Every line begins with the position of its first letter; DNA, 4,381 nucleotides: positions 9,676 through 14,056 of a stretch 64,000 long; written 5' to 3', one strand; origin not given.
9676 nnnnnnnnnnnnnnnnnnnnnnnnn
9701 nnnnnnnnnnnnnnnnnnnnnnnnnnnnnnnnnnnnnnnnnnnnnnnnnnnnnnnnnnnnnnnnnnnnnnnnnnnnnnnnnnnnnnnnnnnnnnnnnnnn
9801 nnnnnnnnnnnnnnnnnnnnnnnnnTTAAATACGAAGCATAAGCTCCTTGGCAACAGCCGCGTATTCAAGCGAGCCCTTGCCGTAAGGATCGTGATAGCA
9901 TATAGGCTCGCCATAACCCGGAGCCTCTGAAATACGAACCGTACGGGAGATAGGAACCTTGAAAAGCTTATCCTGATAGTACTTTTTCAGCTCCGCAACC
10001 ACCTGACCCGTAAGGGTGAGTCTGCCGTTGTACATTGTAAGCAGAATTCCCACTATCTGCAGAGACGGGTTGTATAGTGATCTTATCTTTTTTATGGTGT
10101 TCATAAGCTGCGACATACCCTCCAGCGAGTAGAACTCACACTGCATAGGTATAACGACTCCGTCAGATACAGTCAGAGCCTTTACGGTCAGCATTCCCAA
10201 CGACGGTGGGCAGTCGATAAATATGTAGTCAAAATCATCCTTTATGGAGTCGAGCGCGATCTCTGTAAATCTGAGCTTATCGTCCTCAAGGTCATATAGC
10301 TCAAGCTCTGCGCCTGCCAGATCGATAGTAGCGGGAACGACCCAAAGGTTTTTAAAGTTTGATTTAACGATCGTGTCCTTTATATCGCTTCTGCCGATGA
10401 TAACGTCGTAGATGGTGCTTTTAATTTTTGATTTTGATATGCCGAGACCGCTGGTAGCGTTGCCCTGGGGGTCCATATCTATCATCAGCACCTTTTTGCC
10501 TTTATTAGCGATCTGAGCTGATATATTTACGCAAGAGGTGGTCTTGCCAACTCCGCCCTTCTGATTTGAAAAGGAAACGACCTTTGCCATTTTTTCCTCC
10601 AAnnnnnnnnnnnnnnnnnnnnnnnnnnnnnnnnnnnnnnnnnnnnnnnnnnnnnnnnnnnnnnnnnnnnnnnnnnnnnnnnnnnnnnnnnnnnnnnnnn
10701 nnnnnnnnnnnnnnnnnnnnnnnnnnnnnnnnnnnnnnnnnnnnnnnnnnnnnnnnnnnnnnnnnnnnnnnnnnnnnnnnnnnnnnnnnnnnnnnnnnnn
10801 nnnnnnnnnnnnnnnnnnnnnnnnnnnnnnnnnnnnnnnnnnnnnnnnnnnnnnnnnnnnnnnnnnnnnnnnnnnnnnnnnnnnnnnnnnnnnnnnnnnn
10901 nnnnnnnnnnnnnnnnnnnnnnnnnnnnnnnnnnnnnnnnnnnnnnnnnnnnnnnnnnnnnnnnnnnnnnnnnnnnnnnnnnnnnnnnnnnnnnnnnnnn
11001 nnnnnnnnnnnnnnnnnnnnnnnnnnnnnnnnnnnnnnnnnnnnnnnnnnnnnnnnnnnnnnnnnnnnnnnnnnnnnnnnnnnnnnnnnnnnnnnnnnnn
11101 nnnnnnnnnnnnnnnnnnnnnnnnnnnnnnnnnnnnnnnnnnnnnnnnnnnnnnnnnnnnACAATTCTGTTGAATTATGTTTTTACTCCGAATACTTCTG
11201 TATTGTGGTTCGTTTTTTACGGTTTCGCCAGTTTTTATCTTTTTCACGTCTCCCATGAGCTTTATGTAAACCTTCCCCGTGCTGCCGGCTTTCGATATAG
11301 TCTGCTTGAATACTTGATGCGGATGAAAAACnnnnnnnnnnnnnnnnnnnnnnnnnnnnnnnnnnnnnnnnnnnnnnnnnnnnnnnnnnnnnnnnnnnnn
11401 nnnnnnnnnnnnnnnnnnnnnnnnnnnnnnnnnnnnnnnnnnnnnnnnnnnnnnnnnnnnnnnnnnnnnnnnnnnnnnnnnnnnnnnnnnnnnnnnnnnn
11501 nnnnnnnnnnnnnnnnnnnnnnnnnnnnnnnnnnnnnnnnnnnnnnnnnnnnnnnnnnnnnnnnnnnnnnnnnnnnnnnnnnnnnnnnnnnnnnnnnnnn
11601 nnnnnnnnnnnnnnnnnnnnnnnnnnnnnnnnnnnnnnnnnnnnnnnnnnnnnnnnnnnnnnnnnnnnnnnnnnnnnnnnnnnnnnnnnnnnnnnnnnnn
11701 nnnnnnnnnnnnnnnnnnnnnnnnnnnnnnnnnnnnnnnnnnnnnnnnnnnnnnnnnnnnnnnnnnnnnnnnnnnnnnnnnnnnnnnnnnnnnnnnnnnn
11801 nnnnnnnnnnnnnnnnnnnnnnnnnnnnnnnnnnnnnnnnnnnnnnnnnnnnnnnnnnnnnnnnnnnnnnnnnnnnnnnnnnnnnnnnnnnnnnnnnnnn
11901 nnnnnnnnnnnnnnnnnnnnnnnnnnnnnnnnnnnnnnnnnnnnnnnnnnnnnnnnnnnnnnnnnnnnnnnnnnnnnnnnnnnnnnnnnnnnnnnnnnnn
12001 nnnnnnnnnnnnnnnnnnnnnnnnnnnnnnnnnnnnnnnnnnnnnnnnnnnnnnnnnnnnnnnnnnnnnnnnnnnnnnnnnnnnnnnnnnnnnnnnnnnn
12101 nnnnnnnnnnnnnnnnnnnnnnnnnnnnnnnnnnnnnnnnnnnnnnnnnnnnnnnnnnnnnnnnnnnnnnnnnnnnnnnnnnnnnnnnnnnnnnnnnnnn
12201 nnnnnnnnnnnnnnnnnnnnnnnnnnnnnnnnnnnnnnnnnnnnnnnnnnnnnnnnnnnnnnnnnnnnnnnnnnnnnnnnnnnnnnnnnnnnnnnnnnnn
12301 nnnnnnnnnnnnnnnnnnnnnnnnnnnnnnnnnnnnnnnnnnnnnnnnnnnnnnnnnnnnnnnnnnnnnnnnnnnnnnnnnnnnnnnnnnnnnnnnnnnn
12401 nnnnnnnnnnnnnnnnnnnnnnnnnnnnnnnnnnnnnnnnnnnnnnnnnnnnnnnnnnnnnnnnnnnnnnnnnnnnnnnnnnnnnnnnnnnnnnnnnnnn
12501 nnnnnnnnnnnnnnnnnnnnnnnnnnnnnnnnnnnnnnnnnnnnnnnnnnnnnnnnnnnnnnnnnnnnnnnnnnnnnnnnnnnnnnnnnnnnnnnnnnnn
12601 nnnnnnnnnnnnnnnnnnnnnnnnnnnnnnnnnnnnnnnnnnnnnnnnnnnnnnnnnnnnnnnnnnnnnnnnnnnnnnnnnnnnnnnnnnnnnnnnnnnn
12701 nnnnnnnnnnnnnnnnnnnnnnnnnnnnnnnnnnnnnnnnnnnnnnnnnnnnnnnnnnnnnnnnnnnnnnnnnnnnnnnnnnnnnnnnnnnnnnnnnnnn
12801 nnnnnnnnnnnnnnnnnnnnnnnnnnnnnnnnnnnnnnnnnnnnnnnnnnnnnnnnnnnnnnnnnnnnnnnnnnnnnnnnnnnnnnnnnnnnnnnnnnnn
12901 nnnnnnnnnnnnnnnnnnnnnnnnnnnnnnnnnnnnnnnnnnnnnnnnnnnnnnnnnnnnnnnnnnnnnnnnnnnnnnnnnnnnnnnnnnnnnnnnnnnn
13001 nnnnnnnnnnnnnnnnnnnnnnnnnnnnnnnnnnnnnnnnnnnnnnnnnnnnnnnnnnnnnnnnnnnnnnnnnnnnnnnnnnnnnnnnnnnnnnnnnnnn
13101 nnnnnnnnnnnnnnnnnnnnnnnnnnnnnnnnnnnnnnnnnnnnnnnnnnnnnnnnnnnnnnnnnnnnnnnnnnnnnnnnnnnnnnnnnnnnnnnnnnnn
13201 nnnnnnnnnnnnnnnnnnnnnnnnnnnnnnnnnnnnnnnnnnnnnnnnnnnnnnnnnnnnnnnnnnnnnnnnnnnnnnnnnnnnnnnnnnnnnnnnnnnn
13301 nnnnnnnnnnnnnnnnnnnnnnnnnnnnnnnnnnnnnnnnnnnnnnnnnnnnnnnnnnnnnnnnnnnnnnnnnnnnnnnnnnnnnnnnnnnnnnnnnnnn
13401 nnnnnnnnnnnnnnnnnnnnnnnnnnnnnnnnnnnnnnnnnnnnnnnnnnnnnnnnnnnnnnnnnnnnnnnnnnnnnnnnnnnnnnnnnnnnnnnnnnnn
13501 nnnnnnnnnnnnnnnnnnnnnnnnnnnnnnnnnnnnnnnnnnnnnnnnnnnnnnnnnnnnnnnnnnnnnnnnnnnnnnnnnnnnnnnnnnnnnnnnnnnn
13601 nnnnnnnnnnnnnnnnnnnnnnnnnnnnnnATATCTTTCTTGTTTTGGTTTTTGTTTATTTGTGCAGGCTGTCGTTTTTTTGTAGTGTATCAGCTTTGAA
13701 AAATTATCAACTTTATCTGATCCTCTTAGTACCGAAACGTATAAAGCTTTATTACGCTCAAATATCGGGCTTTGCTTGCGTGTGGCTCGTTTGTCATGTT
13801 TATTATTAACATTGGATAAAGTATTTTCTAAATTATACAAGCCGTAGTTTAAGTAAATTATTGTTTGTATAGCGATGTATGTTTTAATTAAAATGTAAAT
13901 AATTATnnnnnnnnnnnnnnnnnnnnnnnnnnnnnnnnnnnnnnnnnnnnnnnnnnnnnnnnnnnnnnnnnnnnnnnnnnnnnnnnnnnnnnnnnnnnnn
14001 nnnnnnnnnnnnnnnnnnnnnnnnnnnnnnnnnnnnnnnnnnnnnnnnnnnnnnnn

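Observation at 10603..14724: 4.1-kb ORF-free, extremely AT-rich gene desert between parA and dnaJ, with an abrupt A/T strand-asymmetry flip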

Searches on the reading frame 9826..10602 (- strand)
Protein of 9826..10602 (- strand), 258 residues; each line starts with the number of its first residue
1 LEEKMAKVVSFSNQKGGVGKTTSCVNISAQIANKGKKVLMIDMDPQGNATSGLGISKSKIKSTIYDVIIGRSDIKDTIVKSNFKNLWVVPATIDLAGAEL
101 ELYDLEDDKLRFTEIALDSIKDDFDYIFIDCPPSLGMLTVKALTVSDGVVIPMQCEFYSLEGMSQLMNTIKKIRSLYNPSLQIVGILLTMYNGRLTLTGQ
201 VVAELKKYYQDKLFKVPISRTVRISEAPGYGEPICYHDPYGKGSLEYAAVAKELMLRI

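Call 12: find_encoding_contigs(protein=window:9826-10602:-, flank=10000, max_places=10)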
Protein window:9826-10602:- (258 aa): no gene with exactly this product is on record in the collection.

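Call 13: find_encoding_contigs(protein=window:9826-10590:-, flank=10000, max_places=10)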
Protein window:9826-10590:- (254 aa): 6 contigs read that carry it; 2 places shown.
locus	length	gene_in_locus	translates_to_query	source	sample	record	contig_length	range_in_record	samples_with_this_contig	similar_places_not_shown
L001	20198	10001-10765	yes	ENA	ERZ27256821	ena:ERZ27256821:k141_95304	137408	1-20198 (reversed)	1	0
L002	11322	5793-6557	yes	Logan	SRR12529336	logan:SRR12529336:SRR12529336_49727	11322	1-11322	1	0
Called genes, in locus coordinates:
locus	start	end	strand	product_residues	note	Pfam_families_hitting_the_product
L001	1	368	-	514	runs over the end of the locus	PF12072:RNase_Y_N, PF00013:KH_1, PF22891:KH_PNO1_2nd (weak), PF08668:HDOD (weak), PF01966:HD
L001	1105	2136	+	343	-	PF01628:HrcA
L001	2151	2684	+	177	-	PF01025:GrpE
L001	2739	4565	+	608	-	PF00012:HSP70, PF06723:MreB_Mbl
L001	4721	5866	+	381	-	PF00226:DnaJ, PF01556:DnaJ_C, PF00684:DnaJ_CXXCXGXG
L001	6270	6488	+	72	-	-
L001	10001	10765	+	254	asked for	PF00142:Fer4_NifH, PF01656:CbiA, PF02374:ArsA_ATPase (weak), PF09140:MipZ (weak), PF10609:ParA (weak), PF13614:AAA_31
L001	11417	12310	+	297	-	PF02195:ParB_N, PF17762:HTH_ParB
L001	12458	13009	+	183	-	-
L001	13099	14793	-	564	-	PF00753:Lactamase_B, PF12706:Lactamase_B_2, PF22505:RNase_J_b_CASP, PF07521:RMMBL, PF17770:RNase_J_C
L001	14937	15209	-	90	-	-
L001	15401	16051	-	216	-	PF01381:HTH_3, PF12844:HTH_19 (weak)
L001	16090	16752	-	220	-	-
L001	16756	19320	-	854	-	PF00521:DNA_topoisoIV, PF03989:DNA_gyraseA_C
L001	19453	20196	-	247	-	?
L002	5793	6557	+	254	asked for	PF00142:Fer4_NifH, PF01656:CbiA, PF02374:ArsA_ATPase (weak), PF09140:MipZ (weak), PF10609:ParA (weak), PF13614:AAA_31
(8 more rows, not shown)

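Call 15: find_related_loci(query=window:9826-10590:-, collection=genome_contigs, flank=10000)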
Query window:9826-10590:- (254 aa) in genome_contigs; peptide patterns used: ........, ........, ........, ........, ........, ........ (x = any residue, [..] = any of these).
599 stretches matched a pattern (row limit reached: there are more); 539 encode a relative of the query (tblastn E <= 1e-3); the best 80 are kept; 80 distinct loci.
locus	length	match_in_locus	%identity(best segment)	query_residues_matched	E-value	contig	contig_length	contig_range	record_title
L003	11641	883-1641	94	2-254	2e-162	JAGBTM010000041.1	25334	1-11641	MAG: Clostridia bacterium isolate RGIG9432 Yak_Cecum-2__c690073, whole genome shotgun sequence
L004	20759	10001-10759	91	2-254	4e-160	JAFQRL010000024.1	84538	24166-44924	MAG: Clostridia bacterium isolate RGIG2083 Goat_Colon-2__c434064, whole genome shotgun sequence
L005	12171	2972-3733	91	1-254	6e-157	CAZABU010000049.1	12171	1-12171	MAG TPA_asm: uncultured Ruminococcus sp. isolate SRP315200_co1_951 genome assembly, contig: NODE_11249_length_12171_cov_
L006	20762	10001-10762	90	1-254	3e-156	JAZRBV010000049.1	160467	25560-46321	MAG: Eubacteriales bacterium isolate T1900045124_TC20190118.MAGScoT_cleanbin_000005 SGB_4856_k141_2465814, whole genome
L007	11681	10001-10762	89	1-254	2e-152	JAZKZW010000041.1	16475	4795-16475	MAG: Eubacteriales bacterium isolate T1900045083_TC20190077.MAGScoT_cleanbin_000029 SGB_4673_k141_3808809, whole genome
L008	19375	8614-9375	88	1-254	3e-152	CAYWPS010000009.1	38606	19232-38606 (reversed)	MAG TPA_asm: uncultured Ruminococcus sp. isolate SRP315200_co1_780 genome assembly, contig: NODE_1286_length_38606_cov_2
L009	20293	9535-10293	88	1-254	2e-152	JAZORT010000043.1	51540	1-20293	MAG: Eubacteriales bacterium isolate T1900045550_YK20190244.MAGScoT_cleanbin_000079 SGB_7875_k141_258200, whole genome s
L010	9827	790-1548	89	1-254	3e-152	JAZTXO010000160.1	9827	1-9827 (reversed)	MAG: Eubacteriales bacterium isolate T1900045329_YK20190018.MAGScoT_cleanbin_000029 SGB_6500_k141_691134, whole genome s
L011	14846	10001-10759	87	1-254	4e-151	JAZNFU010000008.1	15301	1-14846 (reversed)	MAG: Eubacteriales bacterium isolate T1900044711_TS20190177.MAGScoT_cleanbin_000049 SGB_1834_k141_1773344, whole genome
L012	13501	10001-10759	87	1-254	4e-151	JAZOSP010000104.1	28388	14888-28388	MAG: Eubacteriales bacterium isolate T1900045543_YK20190237.MAGScoT_cleanbin_000019 SGB_7833_k141_4077588, whole genome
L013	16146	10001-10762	87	1-254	5e-151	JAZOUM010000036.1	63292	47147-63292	MAG: Eubacteriales bacterium isolate T1900045532_YK20190226.MAGScoT_cleanbin_000047 SGB_7737_k141_2673383, whole genome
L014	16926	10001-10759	88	1-254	1e-150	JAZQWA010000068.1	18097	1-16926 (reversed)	MAG: Eubacteriales bacterium isolate T1900045166_TC20190160.MAGScoT_cleanbin_000043 SGB_5151_k141_1041380, whole genome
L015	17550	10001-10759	87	1-254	2e-150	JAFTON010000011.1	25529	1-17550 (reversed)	MAG: Clostridia bacterium isolate RGIG4006 Roe_deer_Cecum-5__c5617, whole genome shotgun sequence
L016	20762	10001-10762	87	1-254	1e-150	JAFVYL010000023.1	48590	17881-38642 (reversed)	MAG: Clostridia bacterium isolate RGIG5509 Sheep_Colon.Co__c1882583, whole genome shotgun sequence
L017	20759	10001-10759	87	1-254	2e-150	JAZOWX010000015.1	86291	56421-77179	MAG: Eubacteriales bacterium isolate T1900045517_YK20190211.MAGScoT_cleanbin_000005 SGB_7628_k141_2584588, whole genome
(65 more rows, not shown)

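Call 40: find_related_loci(query=window:9826-10590:-, collection=metagenome_contigs, flank=7000)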
Query window:9826-10590:- (254 aa) in metagenome_contigs; peptide patterns used: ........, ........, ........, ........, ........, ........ (x = any residue, [..] = any of these).
508 stretches matched a pattern; 391 encode a relative of the query (tblastn E <= 1e-3); the best 80 are kept; 80 distinct loci.
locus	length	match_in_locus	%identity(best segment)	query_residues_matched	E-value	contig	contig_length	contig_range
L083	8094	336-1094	91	2-254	4e-160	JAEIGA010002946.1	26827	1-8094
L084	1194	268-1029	90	1-254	8e-171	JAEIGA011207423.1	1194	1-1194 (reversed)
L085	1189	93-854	89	1-254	6e-170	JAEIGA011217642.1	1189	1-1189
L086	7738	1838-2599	88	1-254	6e-153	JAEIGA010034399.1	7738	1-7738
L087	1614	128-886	88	1-254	1e-165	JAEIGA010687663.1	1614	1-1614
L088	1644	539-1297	88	1-254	1e-165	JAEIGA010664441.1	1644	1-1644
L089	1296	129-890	86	1-254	3e-166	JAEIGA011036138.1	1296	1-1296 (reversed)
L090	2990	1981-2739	88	1-254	2e-158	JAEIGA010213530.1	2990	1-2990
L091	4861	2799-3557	87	1-254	8e-153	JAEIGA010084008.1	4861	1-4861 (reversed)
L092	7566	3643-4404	87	1-254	1e-150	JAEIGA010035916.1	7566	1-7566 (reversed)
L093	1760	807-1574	85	1-254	6e-162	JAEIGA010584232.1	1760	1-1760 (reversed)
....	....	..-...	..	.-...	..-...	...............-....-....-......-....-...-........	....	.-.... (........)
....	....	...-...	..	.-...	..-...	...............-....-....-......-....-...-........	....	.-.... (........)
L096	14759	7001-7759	87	1-254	4e-149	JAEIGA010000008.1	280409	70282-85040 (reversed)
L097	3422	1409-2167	85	1-254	2e-154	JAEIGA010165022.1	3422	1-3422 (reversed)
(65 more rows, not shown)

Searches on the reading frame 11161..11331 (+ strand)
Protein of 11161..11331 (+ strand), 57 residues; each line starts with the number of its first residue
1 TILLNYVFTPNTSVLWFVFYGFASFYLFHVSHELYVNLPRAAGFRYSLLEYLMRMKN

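Call 31: search_protein_families(library=pfam, max_evalue=1, proteins=[window:11161-11331:+])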
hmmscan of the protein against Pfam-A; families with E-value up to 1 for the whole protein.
seq(57 aa): 1 family
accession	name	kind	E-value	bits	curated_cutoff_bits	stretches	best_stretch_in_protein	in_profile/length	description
PF16837.10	SF3A3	-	0.024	15.2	27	1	29-55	15-38/49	Pre-mRNA-splicing factor SF3A3, of SF3a complex, Prp9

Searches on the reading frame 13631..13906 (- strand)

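Call 31: search_protein_families(library=pfam, max_evalue=1, proteins=[window:13631-13906:-])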
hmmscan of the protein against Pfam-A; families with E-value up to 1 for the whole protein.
seq(92 aa): 0 families

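Call 56: search_protein_families(library=phrogs, max_evalue=0.1, proteins=[window:13631-13906:-])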
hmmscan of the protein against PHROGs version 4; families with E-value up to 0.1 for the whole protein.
window:13631-13906:- (92 aa): 2 families
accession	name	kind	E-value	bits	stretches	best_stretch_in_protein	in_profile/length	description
phrog_4727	-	unknown function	0.064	13.6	1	6-71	204-268/305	-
phrog_29879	-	moron, auxiliary metabolic gene and host takeover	0.09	13.2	1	17-70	177-228/239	galactosyl transferase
